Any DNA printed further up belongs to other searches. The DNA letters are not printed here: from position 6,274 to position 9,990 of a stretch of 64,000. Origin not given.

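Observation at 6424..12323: Unusual tri-domain M1-M28-PDZ secreted peptidase grouped with TolB-like and ChaN-PDZ lipoproteins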

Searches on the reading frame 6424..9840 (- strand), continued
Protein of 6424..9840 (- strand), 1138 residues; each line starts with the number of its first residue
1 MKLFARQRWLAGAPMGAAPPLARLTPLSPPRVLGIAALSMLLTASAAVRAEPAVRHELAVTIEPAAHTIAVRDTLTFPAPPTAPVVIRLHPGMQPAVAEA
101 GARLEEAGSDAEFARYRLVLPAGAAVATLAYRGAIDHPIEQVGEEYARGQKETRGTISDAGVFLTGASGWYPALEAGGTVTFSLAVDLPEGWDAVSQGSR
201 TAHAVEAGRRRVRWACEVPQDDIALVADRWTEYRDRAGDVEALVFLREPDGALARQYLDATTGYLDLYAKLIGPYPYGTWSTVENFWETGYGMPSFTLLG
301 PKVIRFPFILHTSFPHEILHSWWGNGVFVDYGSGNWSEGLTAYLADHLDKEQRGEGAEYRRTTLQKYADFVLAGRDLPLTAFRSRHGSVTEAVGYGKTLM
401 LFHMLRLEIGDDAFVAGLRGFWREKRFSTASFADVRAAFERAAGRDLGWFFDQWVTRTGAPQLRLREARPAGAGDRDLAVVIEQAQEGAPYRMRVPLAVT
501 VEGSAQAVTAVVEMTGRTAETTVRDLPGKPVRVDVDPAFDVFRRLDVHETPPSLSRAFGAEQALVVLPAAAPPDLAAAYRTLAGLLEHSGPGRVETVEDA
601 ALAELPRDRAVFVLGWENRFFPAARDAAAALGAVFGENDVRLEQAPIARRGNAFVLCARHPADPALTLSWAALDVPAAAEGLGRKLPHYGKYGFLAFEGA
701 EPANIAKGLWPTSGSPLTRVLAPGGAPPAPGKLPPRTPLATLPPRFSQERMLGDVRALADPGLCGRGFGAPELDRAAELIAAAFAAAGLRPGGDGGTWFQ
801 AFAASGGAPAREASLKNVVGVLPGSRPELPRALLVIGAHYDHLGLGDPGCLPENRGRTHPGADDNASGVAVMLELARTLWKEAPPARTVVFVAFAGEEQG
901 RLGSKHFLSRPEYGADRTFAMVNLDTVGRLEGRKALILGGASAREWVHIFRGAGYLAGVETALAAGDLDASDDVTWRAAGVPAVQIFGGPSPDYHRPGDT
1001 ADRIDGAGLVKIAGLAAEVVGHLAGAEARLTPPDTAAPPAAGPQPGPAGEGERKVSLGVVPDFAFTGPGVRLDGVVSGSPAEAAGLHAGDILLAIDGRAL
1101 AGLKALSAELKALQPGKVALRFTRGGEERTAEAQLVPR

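Call 26: find_related_loci(query=A1, collection=genome_contigs, flank=6000)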
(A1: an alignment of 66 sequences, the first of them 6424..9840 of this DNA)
Query A1 (1138 aa) in genome_contigs; peptide patterns used: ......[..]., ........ (x = any residue, [..] = any of these).
600 stretches matched a pattern (row limit reached: there are more); 593 encode a relative of the query (tblastn E <= 1e-3); the best 80 are kept; 80 distinct loci.
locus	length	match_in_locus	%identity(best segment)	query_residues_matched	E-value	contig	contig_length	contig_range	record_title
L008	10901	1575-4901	51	36-1138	0e+0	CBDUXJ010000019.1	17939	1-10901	MAG TPA_asm: uncultured Syntrophobacterales bacterium isolate SRR22302370_binner12_Refined_74 genome assembly, contig: E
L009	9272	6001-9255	50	54-1135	0e+0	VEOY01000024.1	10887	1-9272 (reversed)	MAG: Nitrospirae bacterium isolate MnB_6 Mn-Nitrospirae-1_154371, whole genome shotgun sequence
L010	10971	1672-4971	50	38-1138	0e+0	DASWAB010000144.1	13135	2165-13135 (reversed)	MAG TPA_asm: Nitrospirota bacterium isolate SMAG_U2643 k141_441238, whole genome shotgun sequence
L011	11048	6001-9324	48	35-1138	0e+0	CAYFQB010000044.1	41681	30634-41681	MAG TPA_asm: uncultured Nitrospiraceae bacterium isolate ERP108616_co1_118 genome assembly, contig: k119_147518, whole g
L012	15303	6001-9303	49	43-1138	0e+0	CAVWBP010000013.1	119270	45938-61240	MAG: Thermodesulfovibrionales bacterium isolate MFD09779.bin.1.4 genome assembly, contig: contig_38652, whole genome sho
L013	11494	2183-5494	49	35-1138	0e+0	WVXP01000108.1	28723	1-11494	MAG: Proteobacteria bacterium isolate CS1-C027 C_merged_R1_(paired)_contig_1550, whole genome shotgun sequence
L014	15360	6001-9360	49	31-1138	0e+0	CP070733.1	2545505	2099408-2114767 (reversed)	MAG: Pseudomonadota bacterium isolate bin408 chromosome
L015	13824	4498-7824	49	36-1138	0e+0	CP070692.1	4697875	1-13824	MAG: Deltaproteobacteria bacterium isolate bin617 chromosome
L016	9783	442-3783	47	27-1138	0e+0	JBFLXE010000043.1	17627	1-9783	MAG: Nitrospirota bacterium isolate MAG050 MAG050_43, whole genome shotgun sequence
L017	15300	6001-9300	53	53-1138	0e+0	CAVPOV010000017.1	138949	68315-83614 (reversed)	MAG: uncultured delta proteobacterium isolate MFD09779.bin.2.257 genome assembly, contig: contig_77004, whole genome sho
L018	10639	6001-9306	49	36-1138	0e+0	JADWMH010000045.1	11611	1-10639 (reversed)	MAG: Gammaproteobacteria bacterium isolate Sva-25 NODE_1421_length_11686_cov_7.137907, whole genome shotgun sequence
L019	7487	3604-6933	52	54-1138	0e+0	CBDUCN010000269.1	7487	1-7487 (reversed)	MAG TPA_asm: uncultured Gammaproteobacteria bacterium isolate ERR2431960_binner123_Refined_70 genome assembly, contig: E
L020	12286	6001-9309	50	53-1138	0e+0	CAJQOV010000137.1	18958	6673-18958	MAG: uncultured Gammaproteobacteria bacterium isolate 3_20180319_Bin_20180319_Bin_175_1 genome assembly, contig: c_00001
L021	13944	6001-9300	52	53-1138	0e+0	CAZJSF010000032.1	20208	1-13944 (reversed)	MAG TPA_asm: uncultured Thermodesulfobacteriota bacterium isolate binchicken_co176_137 genome assembly, contig: NODE_146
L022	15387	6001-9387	47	19-1138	0e+0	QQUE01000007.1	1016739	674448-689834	MAG: Calditrichaeota bacterium isolate CLD2 4, whole genome shotgun sequence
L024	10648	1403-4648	48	54-1138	0e+0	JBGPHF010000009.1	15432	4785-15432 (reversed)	MAG: Nitrospirota bacterium isolate OBJ_0618_7090110_365 k141_3777503_length_15432_cov_216.2182, whole genome shotgun se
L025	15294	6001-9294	50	58-1138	0e+0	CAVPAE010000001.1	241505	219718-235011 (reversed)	MAG: uncultured Gammaproteobacteria bacterium isolate MFD09964.bin.1.155 genome assembly, contig: contig_10999, whole ge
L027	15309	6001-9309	46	54-1138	0e+0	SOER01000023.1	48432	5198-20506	MAG: Candidatus Loosdrechtia aerotolerans isolate YC1 NODE_23_length_48432_cov_11.612752, whole genome shotgun sequence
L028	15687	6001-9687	50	38-1138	0e+0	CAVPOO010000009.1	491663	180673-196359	MAG: uncultured Gammaproteobacteria bacterium isolate MFD09779.bin.2.228 genome assembly, contig: contig_20116, whole ge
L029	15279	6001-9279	49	54-1138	0e+0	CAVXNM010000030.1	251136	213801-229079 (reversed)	MAG: uncultured Gammaproteobacteria bacterium isolate MFD02923.bin.2.48 genome assembly, contig: contig_1930, whole geno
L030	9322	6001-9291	50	53-1138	0e+0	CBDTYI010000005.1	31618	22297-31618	MAG TPA_asm: uncultured Gammaproteobacteria bacterium isolate ERR2431959_binner13_Refined_49 genome assembly, contig: ER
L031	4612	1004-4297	50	58-1138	0e+0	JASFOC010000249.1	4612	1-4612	MAG: Gammaproteobacteria bacterium isolate D0819M02metaG_Bin_277 D0819M02metaG_FD_scaffold_11242_c1, whole genome shotgu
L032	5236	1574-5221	49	50-1138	0e+0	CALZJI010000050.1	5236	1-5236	MAG: uncultured Chromatiaceae bacterium isolate FCS_M_Gamma_042 genome assembly, contig: k121_81263, whole genome shotgu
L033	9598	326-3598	47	47-1138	0e+0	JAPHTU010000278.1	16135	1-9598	MAG: Gammaproteobacteria bacterium isolate N2M-Bin_5 c_000000298113, whole genome shotgun sequence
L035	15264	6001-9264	51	60-1138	0e+0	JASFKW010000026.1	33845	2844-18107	MAG: Gammaproteobacteria bacterium isolate D0817M02metaG_Bin_8 D0817M02metaG_FD_scaffold_202_c1, whole genome shotgun se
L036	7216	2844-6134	49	50-1138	0e+0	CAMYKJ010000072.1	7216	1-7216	MAG: uncultured Ectothiorhodospiraceae bacterium isolate FCS_Gamma_054 genome assembly, contig: scaffold_10041, whole ge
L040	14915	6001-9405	46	29-1138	0e+0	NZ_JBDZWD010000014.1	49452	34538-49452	MAG: Nitrosomonas sp. isolate PE_soil1 NODE_139_length_49452, whole genome shotgun sequence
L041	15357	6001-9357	46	40-1138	0e+0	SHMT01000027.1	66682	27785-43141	MAG: Candidatus Scalindua sp. SCAELEC01 407, whole genome shotgun sequence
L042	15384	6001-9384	46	39-1138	0e+0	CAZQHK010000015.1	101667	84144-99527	MAG TPA_asm: uncultured bacterium isolate SRP308112_co1_304 genome assembly, contig: NODE_113_length_101667_cov_28.06902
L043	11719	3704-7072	43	32-1138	0e+0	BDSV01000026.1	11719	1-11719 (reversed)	Bacterium BMS3Abin03 DNA, contig: NODE_135, whole genome shotgun sequence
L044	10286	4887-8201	49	35-1138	0e+0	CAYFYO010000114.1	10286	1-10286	MAG TPA_asm: uncultured Thermodesulfobacteriota bacterium isolate ERP108616_co2_127 genome assembly, contig: NODE_12171_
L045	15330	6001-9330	49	35-1138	0e+0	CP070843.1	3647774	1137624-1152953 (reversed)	MAG: Deltaproteobacteria bacterium isolate bin435 chromosome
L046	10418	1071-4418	44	35-1138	0e+0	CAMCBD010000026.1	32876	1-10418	MAG: Nitrosomonas ureae isolate LH-05nov19-234 genome assembly, contig: LH-05nov19-C2453, whole genome shotgun sequence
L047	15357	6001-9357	48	50-1138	0e+0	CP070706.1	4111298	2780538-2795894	MAG: Acidobacteriota bacterium isolate bin529 chromosome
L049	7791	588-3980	44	32-1138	0e+0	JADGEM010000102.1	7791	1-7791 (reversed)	MAG: Gammaproteobacteria bacterium isolate BB36 NODE_9060_length_7791_cov_8.085153, whole genome shotgun sequence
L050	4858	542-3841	47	55-1138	0e+0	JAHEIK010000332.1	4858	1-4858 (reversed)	MAG: Planctomycetota bacterium isolate Ww498 NODE_70803_length_4858_cov_2.326367, whole genome shotgun sequence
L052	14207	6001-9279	49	51-1138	0e+0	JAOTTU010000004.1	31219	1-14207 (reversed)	MAG: Gammaproteobacteria bacterium isolate 13_July_SF_Bin31 13_July_SF_Bin31_scaffold_392_c1, whole genome shotgun seque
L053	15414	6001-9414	44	21-1138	0e+0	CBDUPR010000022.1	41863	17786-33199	MAG TPA_asm: uncultured Nitrosomonas sp. isolate SRR22808125_binner13_Refined_62 genome assembly, contig: ERZ25043434.38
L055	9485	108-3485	44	31-1138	0e+0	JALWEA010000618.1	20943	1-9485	MAG: Calditrichia bacterium isolate T11_metabat1_scaf2bin.026 T11_NODE_828_length_20943_cov_2.694850, whole genome shotg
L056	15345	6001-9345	45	54-1138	0e+0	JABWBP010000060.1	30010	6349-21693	MAG: Calditrichaceae bacterium isolate MAG_33 scaffold_1684, whole genome shotgun sequence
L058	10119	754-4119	44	36-1138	0e+0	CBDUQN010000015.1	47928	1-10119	MAG TPA_asm: uncultured bacterium isolate SRR22302361_binner12_Refined_26 genome assembly, contig: ERZ25748748.124, whol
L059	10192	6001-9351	43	38-1138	0e+0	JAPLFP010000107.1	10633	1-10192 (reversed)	MAG: Ignavibacteriales bacterium isolate LacPavin_0920_SED5_MAG_52_10 LacPavin_0920_SED5_scaffold_2010988, whole genome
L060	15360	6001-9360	46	24-1138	0e+0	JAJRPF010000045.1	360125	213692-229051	MAG: Planctomycetota bacterium isolate Dive100_bin1.14 k141_765277, whole genome shotgun sequence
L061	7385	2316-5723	45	24-1138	0e+0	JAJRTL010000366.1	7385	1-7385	MAG: Planctomycetota bacterium isolate Dive96_bin1.63 k141_2650712, whole genome shotgun sequence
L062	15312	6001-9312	44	52-1138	0e+0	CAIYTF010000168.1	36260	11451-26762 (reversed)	MAG: uncultured Ignavibacteriales bacterium isolate Umea1_bin-3831 genome assembly, contig: bin-3831:168/222, whole geno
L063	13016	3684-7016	44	37-1138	0e+0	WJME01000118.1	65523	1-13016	MAG: candidate division KSB1 bacterium isolate Bin_228 k141_1641706, whole genome shotgun sequence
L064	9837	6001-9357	43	38-1138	0e+0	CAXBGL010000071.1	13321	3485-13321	MAG TPA_asm: uncultured Nitrosomonas sp. isolate ERR2762116_concoct_37 genome assembly, contig: ERZ3422114.6269, whole g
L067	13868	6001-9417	41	28-1138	0e+0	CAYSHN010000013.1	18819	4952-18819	MAG TPA_asm: uncultured Calditrichota bacterium isolate binchicken_co33_474 genome assembly, contig: NODE_3130_length_18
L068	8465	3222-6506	42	55-1138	0e+0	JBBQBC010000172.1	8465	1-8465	MAG: Bacteroidales bacterium isolate Co_metawrap_1396 Cmw_1396_k141_9579472_length_8465_cov_8.0000, whole genome shotgun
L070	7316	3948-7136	48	54-1138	0e+0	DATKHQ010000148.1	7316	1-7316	MAG TPA_asm: Candidatus Sulfotelmatobacter sp. isolate SMAG_U14581 k141_3648627, whole genome shotgun sequence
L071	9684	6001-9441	43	38-1138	0e+0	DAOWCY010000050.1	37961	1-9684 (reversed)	MAG TPA_asm: Candidatus Aminicenantes bacterium isolate CSMAG_1899 CSMAG_1899_k141_5211383_length_37961_cov_13.9978, who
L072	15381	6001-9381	41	20-1138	0e+0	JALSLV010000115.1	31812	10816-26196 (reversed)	MAG: Lysobacterales bacterium isolate 355-202_metabat2_scaf2bin.054 355-202_scaffold_820_c1, whole genome shotgun sequen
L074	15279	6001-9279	48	51-1138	0e+0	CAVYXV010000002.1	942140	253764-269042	MAG: uncultured Planctomycetota bacterium isolate MFD05684.bin.2.230 genome assembly, contig: contig_11694, whole genome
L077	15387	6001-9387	41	31-1138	0e+0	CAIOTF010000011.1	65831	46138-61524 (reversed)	MAG: uncultured Ignavibacteriae bacterium isolate KTt_bin-1621 genome assembly, contig: bin-1621:11/54, whole genome sho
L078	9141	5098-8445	43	45-1138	0e+0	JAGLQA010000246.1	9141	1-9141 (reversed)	MAG: Candidatus Aminicenantes bacterium isolate RS_8_31 ROV157_8.bin.31.fa_246, whole genome shotgun sequence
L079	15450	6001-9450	47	14-1138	0e+0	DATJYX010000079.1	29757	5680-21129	MAG TPA_asm: Vicinamibacteria bacterium isolate SMAG_U15163 k141_551488, whole genome shotgun sequence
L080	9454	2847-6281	46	6-1138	0e+0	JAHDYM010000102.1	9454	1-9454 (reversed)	MAG: Gammaproteobacteria bacterium isolate PRO10 NODE_7378_length_9454_cov_11.090329, whole genome shotgun sequence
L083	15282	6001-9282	48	55-1138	0e+0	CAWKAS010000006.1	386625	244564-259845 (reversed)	MAG: uncultured Acidobacteriota bacterium isolate MFD09779.bin.1.286 genome assembly, contig: contig_29021, whole genome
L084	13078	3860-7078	48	54-1127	0e+0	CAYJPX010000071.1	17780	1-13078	MAG TPA_asm: uncultured Phycisphaeraceae bacterium isolate ERP124720_co1_204 genome assembly, contig: NODE_4015_length_1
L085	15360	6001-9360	41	35-1138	0e+0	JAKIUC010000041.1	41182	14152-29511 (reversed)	MAG: Melioribacteraceae bacterium isolate D96SM.bin.9 NODE_707_length_41182_cov_5.545853, whole genome shotgun sequence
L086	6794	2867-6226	42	31-1138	0e+0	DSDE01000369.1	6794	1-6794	MAG TPA_asm: Candidatus Neomarinimicrobiota bacterium isolate SpSt-1211 Ga0129302_1007229, whole genome shotgun sequence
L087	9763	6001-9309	42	53-1138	0e+0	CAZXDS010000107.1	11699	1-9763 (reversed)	MAG TPA_asm: uncultured Melioribacteraceae bacterium isolate SRP128015_co1_473 genome assembly, contig: NODE_8697_length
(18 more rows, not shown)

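Call 39: predict_structure(alignment_id=A1)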
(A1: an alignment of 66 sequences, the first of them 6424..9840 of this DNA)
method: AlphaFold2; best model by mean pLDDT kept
length: 1138 residues; sequences in the alignment: 66
mean_pLDDT: 86.5   pTM: 0.81
mean pLDDT of the five models: 86.5, 85.7, 84.9, 83.9, 82.0
residues with pLDDT >= 90: 683; 70-90: 321; 50-70: 75; < 50: 59
segments of 3 or more residues with pLDDT < 50: 1-25, 141-151, 289-292, 1035-1052
pLDDT, mean of each block of 10 residues (from residue 1): 27 35 54 79 59 92 96 96 94 91 92 93 94 84 43 77 90 90 97 92 94 93 92 92 91 86 94 90 71 59 68 85 83 91 94 90 91 80 77 89 97 98 92 97 97 93 96 91 95 96 94 97 95 96 92 88 95 97 85 91 94 97 95 92 85 95 92 94 87 91 86 88 85 90 91 93 86 95 97 96 86 95 93 95 71 69 87 94 90 93 95 94 90 84 88 85 73 88 86 60 88 94 90 52 34 76 86 90 94 95 86 90 94 85
secondary structure, 60 per line:
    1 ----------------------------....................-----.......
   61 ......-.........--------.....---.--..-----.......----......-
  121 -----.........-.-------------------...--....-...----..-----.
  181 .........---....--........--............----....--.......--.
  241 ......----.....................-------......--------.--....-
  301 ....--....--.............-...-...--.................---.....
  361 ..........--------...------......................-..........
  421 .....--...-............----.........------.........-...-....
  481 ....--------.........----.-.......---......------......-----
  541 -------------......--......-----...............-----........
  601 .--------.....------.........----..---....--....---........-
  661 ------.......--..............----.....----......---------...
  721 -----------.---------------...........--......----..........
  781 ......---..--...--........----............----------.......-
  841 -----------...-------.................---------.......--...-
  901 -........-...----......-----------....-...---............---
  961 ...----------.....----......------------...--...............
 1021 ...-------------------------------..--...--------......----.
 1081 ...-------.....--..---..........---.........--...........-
elements in order (helices of 4 or more, strands of 3 or more residues): H29-48 E54-63 E68-76 E85-89 E103-109 E114-119 E126-134 E156-158 E161-164 E180-189 E193-196 E199-206 E209-220 E225-228 E231-237 E240-246 H251-271 E279-284 E296-299 H301-304 H307-310 H313-325 E327-329 H336-352 H356-370 H388-409 H411-425 E428-430 H432-443 H448-456 E463-471 E477-484 E493-501 E508-514 E518-523 E530-535 H554-559 E562-567 H573-587 E593-598 E610-614 H621-629 E639-642 E645-648 E652-659 E667-673 H676-689 E694-698 E703-708 E718-720 H748-758 H761-766 H771-786 E799-806 E811-822 E833-839 H862-878 E888-894 H902-909 E918-923 E935-938 H946-957 E961-963 H974-978 E983-988 H1006-1023 E1059-1061 E1070-1075 H1080-1083 E1091-1095 H1103-1112 E1116-1124 E1127-1137
